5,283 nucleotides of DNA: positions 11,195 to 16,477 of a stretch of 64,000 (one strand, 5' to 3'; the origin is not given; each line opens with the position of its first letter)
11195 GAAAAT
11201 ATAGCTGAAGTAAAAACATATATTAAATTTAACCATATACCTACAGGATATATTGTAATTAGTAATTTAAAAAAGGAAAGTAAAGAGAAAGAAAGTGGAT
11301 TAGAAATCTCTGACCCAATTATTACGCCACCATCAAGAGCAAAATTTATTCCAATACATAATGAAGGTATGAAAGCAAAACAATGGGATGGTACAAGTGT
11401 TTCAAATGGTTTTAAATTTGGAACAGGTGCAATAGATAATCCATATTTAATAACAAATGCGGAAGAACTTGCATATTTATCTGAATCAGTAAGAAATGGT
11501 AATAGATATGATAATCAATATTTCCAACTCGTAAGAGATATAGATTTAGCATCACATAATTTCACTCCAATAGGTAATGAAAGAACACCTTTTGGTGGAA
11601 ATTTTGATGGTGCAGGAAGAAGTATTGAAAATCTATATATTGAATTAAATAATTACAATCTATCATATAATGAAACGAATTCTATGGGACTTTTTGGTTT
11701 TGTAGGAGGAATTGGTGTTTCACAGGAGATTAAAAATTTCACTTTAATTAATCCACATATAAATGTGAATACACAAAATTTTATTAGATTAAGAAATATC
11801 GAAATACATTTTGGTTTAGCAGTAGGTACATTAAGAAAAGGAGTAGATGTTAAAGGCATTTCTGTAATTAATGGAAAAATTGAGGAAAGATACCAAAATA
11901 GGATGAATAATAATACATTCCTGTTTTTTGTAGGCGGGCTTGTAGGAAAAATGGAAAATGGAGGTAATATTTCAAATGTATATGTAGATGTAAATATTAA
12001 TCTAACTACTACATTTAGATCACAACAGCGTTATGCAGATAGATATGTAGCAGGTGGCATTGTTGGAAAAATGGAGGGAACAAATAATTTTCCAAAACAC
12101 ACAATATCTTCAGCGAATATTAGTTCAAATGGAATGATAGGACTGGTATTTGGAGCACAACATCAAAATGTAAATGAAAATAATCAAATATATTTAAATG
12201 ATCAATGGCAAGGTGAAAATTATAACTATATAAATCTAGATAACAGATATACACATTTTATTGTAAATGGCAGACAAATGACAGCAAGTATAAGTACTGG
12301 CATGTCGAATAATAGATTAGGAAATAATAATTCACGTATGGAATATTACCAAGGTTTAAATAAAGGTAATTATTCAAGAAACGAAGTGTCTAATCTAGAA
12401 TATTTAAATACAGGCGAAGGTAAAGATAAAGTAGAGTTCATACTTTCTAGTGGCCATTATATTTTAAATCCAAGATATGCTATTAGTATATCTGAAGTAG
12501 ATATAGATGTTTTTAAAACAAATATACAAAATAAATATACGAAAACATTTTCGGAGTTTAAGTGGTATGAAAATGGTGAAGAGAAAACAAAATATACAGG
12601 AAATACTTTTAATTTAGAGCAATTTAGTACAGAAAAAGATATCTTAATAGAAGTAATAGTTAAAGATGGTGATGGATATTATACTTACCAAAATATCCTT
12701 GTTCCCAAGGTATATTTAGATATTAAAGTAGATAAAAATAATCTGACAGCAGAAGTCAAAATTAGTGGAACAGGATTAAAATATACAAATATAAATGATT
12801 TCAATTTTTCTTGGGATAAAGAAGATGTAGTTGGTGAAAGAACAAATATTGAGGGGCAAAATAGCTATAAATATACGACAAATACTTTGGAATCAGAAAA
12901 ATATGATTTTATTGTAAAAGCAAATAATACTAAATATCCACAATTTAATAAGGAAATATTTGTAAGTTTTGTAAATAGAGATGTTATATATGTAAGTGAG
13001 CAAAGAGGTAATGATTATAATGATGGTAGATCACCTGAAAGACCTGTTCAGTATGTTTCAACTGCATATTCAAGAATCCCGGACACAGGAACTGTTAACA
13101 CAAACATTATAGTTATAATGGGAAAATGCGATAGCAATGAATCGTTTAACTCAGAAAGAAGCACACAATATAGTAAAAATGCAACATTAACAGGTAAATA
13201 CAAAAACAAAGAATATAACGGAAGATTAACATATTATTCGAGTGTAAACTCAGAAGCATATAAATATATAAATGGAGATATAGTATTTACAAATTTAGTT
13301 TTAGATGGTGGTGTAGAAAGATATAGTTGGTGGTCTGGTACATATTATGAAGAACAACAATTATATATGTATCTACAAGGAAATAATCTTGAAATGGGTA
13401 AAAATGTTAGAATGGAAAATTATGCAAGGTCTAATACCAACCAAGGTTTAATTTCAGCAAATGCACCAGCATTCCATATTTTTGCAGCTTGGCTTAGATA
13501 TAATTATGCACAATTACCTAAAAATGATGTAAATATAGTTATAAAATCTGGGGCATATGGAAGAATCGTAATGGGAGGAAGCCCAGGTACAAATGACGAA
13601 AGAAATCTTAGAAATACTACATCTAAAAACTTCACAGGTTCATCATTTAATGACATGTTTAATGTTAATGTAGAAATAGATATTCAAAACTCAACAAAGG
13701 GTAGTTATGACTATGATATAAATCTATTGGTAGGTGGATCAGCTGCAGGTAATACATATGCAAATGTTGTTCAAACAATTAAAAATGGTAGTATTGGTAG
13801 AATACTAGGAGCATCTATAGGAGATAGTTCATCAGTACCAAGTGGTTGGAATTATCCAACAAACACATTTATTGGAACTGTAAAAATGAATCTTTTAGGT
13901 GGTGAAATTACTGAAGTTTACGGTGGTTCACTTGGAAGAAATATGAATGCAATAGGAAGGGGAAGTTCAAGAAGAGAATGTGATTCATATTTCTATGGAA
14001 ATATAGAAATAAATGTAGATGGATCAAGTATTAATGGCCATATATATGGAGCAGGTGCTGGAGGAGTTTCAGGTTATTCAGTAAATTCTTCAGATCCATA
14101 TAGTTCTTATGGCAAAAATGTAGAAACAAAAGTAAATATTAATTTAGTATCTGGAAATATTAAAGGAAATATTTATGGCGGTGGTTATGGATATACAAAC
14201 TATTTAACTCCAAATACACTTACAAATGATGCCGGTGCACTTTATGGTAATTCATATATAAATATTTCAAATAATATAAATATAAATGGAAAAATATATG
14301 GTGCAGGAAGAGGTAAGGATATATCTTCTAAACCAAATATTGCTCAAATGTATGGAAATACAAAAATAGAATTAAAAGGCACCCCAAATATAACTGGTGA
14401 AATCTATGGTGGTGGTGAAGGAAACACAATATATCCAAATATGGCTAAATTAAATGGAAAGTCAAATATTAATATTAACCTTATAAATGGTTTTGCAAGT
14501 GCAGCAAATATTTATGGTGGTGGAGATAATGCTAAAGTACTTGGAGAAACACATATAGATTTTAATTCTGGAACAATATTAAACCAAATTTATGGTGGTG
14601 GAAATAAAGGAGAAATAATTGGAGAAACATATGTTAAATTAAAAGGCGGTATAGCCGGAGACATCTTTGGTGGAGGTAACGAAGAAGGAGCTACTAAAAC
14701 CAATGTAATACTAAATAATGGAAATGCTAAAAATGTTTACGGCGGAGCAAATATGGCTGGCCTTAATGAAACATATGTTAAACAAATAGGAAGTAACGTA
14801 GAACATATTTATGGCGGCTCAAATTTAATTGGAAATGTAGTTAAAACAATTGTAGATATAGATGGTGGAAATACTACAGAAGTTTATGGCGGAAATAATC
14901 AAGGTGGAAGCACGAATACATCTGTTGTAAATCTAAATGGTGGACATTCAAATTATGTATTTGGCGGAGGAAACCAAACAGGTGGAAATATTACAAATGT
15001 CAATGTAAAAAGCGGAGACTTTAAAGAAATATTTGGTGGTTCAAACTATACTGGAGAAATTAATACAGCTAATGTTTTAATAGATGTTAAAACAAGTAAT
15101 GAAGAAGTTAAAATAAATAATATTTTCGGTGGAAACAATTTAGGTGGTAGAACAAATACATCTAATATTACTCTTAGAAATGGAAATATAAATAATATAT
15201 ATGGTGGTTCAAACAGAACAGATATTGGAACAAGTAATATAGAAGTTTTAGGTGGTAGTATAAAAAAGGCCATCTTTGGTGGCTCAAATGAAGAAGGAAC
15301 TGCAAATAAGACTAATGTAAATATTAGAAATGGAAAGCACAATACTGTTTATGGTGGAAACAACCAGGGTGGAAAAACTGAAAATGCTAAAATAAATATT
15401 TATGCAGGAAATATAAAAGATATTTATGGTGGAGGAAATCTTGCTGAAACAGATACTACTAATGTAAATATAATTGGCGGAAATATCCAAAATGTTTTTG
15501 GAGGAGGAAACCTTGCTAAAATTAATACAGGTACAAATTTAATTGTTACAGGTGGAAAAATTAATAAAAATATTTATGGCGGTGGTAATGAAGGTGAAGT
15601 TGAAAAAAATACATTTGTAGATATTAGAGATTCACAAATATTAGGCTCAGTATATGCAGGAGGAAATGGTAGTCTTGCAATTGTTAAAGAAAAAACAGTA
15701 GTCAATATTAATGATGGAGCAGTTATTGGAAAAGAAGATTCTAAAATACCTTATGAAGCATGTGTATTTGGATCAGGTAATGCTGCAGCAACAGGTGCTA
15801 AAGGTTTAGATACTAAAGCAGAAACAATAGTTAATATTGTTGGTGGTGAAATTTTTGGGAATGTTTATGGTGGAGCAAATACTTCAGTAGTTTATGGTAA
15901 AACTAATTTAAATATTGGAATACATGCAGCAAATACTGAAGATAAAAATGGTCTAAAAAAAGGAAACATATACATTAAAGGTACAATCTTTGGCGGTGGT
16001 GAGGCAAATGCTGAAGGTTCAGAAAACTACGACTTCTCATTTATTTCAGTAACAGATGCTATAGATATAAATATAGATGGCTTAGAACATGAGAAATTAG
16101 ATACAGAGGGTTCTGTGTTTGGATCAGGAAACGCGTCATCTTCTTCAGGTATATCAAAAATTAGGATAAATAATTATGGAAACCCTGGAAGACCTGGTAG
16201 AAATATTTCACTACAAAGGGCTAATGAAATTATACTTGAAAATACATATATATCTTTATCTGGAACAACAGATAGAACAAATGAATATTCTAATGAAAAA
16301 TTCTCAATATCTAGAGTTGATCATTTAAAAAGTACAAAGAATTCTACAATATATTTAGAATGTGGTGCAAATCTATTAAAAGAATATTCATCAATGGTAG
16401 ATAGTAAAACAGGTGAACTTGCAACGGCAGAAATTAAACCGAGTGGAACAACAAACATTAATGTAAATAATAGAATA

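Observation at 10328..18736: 2802-aa giant protein with ~25 tandem degenerate YGG(G/S)N beta-helix repeats embedded in the SipW/TasA locus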

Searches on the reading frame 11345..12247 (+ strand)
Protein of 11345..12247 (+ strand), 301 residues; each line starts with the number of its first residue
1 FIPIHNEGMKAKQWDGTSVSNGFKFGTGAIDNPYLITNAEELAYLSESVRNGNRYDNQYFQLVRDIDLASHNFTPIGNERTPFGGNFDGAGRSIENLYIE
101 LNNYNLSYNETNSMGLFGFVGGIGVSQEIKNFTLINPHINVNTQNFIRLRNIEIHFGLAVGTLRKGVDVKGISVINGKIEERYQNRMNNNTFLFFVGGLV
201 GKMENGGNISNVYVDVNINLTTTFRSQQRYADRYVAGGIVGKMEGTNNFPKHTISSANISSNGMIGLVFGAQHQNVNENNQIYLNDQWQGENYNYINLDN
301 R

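Call 92: search_protein_families(library=pfam, proteins=[window:11345-12247:+], max_evalue=1)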
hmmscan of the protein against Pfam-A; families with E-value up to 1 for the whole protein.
window:11345-12247:+ (301 aa): 1 family
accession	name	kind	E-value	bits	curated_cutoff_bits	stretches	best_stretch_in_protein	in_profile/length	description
PF07581.17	Glug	-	0.0034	18.1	20.5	1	196-219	5-28/28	The GLUG motif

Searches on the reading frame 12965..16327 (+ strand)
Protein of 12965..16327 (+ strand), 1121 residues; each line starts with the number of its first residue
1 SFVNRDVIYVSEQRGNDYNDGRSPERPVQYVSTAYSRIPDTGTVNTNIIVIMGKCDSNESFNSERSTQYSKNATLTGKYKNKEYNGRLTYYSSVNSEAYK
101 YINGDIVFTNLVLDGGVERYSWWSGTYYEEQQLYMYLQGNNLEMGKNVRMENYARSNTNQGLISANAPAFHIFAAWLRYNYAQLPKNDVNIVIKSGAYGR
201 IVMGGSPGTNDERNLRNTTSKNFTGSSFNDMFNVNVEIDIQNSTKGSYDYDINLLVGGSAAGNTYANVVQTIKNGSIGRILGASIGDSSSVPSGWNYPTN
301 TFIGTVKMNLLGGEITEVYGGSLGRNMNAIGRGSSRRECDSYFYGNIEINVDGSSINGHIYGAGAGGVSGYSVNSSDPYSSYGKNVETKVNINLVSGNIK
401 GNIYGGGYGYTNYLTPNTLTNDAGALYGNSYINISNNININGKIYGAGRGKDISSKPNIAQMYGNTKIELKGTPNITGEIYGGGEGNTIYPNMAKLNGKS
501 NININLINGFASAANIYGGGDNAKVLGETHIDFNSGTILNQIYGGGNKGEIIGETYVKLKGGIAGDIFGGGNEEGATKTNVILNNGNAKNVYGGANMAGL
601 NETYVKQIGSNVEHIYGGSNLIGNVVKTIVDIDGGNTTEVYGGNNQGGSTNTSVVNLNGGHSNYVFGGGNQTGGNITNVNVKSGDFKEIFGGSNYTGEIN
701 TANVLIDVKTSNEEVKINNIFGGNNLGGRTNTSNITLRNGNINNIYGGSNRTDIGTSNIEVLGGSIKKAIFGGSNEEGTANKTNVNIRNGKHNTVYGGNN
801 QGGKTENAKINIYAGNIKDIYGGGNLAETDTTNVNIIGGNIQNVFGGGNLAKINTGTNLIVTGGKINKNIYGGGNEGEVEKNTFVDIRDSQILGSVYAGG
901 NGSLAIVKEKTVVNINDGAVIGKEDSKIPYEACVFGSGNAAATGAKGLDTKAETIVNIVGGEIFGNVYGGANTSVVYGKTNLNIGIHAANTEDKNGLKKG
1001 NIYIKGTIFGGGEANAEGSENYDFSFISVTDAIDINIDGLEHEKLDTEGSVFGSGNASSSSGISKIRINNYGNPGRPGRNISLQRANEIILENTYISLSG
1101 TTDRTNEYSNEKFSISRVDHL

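Call 39: predict_structure(alignment_id=A1)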
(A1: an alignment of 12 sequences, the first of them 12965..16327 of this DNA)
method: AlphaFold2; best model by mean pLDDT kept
length: 1121 residues; sequences in the alignment: 12
mean_pLDDT: 79.2   pTM: 0.68
mean pLDDT of the five models: 79.2, 77.8, 77.8, 75.5, 75.1
residues with pLDDT >= 90: 443; 70-90: 391; 50-70: 155; < 50: 132
segments of 3 or more residues with pLDDT < 50: 1-3, 60-67, 93-97, 157-165, 178-183, 207-222, 287-299, 324-340, 365-372, 410-423, 453-458, 1016-1025, 1057-1060, 1103-1108
pLDDT, mean of each block of 10 residues (from residue 1): 68 85 90 86 88 72 48 90 86 52 84 72 55 73 89 55 54 63 62 88 58 38 63 90 75 75 77 91 58 41 87 91 45 36 81 93 59 51 71 95 75 35 64 94 87 51 88 92 78 78 85 85 89 91 89 93 92 84 94 87 94 93 87 94 85 91 91 77 91 82 86 77 83 92 89 90 92 88 95 93 92 95 91 95 93 93 94 90 93 93 85 92 82 84 65 88 91 79 89 70 89 55 54 89 85 62 83 80 82 80 49 69 84
secondary structure, 60 per line:
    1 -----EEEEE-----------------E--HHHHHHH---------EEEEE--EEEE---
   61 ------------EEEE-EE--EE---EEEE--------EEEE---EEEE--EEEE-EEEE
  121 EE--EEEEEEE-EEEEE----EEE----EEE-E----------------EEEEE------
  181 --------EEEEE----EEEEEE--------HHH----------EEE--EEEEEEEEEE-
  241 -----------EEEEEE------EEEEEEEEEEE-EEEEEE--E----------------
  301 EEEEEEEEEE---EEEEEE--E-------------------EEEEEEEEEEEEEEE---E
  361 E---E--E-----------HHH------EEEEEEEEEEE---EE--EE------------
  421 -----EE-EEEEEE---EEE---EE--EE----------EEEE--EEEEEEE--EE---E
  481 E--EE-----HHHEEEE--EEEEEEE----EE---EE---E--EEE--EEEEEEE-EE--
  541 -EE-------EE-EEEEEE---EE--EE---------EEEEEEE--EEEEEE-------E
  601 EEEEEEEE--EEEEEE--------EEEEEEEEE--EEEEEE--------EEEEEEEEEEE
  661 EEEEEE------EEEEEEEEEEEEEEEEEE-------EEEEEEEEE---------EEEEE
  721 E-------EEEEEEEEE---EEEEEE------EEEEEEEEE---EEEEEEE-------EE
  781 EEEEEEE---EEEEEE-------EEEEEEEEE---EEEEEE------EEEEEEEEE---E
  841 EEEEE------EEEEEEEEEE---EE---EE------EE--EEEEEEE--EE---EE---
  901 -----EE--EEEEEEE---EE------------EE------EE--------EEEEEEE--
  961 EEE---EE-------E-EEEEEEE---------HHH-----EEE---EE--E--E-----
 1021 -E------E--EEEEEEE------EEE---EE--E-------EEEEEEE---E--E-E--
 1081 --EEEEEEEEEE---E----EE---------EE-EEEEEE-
elements in order (helices of 4 or more, strands of 3 or more residues): E6-10 H31-37 E47-51 E54-57 E73-76 E87-90 E99-102 E106-109 E112-115 E117-122 E125-131 E133-137 E142-144 E149-151 E170-174 E189-193 E198-203 E225-227 E230-239 E252-257 E264-274 E276-281 E301-310 E314-319 E342-356 E389-399 E429-434 E438-440 E460-463 E466-472 E494-497 E500-506 E524-526 E529-535 E554-559 E578-584 E587-592 E600-608 E611-616 E625-633 E636-641 E650-666 E673-690 E698-706 E716-721 E729-737 E741-746 E753-761 E765-771 E779-787 E791-796 E804-812 E816-821 E828-836 E840-845 E852-861 E882-888 E910-916 E952-958 E961-963 E978-984 E1002-1004 E1032-1038 E1045-1047 E1063-1069 E1083-1092 E1115-1120

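Call 41: fold_search(model_id=the predicted structure, library=pdb)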
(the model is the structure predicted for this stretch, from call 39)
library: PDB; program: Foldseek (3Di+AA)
matches with E <= 10: 20; with E <= 0.001: 0
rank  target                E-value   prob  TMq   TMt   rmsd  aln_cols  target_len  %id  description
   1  8vbb_A                1.4e-01  0.18  0.21  0.22  17.9      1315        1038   11  The secreted adhesin EtpA of Enterotoxigenic Escherichia coli in complex with the mouse mAb 1G05 (released 2024-09-04)
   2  3p4g_C                1.0e+00  0.10  0.10  0.23  13.0       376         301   14  X-ray crystal structure of a hyperactive, Ca2+-dependent, beta-helical antifreeze protein from an Antarctic bacterium (released 2011-04-27)
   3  3p4g_D                1.8e+00  0.10  0.11  0.28  14.3       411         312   13  X-ray crystal structure of a hyperactive, Ca2+-dependent, beta-helical antifreeze protein from an Antarctic bacterium (released 2011-04-27)
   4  1jta                  2.6e+00  0.12  0.13  0.31  12.8       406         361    9  Crystal Structure of Pectate Lyase A (C2 form) (released 2002-06-19)
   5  3p4g_B                3.4e+00  0.08  0.11  0.27  11.5       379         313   13  X-ray crystal structure of a hyperactive, Ca2+-dependent, beta-helical antifreeze protein from an Antarctic bacterium (released 2011-04-27)
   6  3h09_A                4.6e+00  0.02  0.14  0.15  19.3       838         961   10  The structure of Haemophilus influenzae IgA1 protease (released 2009-04-21)
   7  7usl_C                4.8e+00  0.03  0.13  0.19  19.9       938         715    9  Integrin alphaM/beta2 ectodomain in complex with adenylate cyclase toxin RTX751 and M1F5 Fab (released 2022-08-17)
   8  3syj                  4.8e+00  0.03  0.15  0.17  17.3       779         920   11  Crystal structure of the Haemophilus influenzae Hap adhesin (released 2011-08-24)
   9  5gqc_A                5.2e+00  0.02  0.09  0.14  18.3       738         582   10  Crystal structure of lacto-N-biosidase LnbX from Bifidobacterium longum subsp. longum, ligand-free form (released 2017-04-19)
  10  4zya_A                5.4e+00  0.72  0.03  0.46   1.3        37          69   27  The N-terminal extension domain of human asparaginyl-tRNA synthetase (released 2016-05-25)
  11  6nyf_A                5.4e+00  0.01  0.12  0.14  19.6       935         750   10  Helicobacter pylori Vacuolating Cytotoxin A Oligomeric Assembly 1 (OA-1) (released 2019-03-27)
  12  5awc_B                5.4e+00  0.01  0.08  0.11  25.1       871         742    8  Crystal structure of human TLR8 in complex with MB-564 (released 2016-07-20)
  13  3p4g_A                5.9e+00  0.10  0.13  0.37  10.7       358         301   15  X-ray crystal structure of a hyperactive, Ca2+-dependent, beta-helical antifreeze protein from an Antarctic bacterium (released 2011-04-27)
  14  8wvx_B                7.4e+00  0.01  0.08  0.11  18.1       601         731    9  Cryo-EM structure of LGR4 in complex with Norrin(dimer) (released 2024-10-30)
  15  4zya_B                7.7e+00  0.35  0.04  0.46   8.1        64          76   19  The N-terminal extension domain of human asparaginyl-tRNA synthetase (released 2016-05-25)
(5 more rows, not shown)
